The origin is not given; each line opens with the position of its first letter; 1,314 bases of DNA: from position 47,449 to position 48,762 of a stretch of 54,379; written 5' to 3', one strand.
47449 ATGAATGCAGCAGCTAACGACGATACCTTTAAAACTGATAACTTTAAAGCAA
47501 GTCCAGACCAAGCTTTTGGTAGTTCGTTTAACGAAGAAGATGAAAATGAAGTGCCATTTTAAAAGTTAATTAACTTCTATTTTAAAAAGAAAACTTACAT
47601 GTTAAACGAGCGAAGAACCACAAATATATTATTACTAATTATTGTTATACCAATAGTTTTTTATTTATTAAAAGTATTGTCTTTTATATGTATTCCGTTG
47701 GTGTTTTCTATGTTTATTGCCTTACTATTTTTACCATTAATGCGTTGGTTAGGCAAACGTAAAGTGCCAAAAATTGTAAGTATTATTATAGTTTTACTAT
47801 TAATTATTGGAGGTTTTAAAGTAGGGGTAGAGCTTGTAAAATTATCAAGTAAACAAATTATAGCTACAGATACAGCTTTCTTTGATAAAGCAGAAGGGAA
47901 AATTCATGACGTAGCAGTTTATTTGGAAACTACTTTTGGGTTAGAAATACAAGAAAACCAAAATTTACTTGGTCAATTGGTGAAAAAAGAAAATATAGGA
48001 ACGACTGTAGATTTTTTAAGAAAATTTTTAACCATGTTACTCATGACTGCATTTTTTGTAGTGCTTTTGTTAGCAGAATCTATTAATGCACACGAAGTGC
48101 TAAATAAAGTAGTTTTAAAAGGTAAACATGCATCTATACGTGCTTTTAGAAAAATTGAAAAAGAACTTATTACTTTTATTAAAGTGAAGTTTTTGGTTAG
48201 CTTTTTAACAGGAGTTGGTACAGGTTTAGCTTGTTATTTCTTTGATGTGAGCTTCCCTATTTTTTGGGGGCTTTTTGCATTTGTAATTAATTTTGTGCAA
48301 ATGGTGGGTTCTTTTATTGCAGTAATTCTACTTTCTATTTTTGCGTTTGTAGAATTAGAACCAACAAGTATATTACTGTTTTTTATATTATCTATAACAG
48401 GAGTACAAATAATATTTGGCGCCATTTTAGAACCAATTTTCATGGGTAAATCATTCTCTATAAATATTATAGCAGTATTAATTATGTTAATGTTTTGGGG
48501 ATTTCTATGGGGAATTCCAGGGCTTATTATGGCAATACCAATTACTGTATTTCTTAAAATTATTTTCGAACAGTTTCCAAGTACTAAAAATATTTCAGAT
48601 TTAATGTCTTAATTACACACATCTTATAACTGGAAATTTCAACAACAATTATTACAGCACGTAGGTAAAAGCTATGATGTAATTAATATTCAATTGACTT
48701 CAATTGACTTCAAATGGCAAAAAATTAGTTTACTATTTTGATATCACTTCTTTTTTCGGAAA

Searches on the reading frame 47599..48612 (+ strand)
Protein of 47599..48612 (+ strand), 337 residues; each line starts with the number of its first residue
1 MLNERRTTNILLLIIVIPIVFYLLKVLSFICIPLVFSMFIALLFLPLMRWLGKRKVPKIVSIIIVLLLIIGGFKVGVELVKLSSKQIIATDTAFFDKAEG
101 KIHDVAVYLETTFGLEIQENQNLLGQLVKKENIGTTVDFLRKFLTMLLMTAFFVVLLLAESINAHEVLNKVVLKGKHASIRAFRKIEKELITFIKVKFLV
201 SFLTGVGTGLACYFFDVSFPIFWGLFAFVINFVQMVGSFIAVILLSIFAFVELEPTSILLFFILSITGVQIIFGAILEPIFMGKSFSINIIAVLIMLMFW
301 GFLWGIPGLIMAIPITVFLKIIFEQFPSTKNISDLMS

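Call 37: search_protein_families(library=pfam, proteins=[window:47599-48612:+], max_evalue=0.001)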
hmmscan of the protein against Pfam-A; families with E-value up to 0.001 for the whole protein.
window:47599-48612:+ (337 aa): 1 family
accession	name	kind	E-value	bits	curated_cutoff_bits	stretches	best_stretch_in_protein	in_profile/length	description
PF01594.21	AI-2E_transport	-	1.9e-37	129.6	34.3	1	11-326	2-326/327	AI-2E family transporter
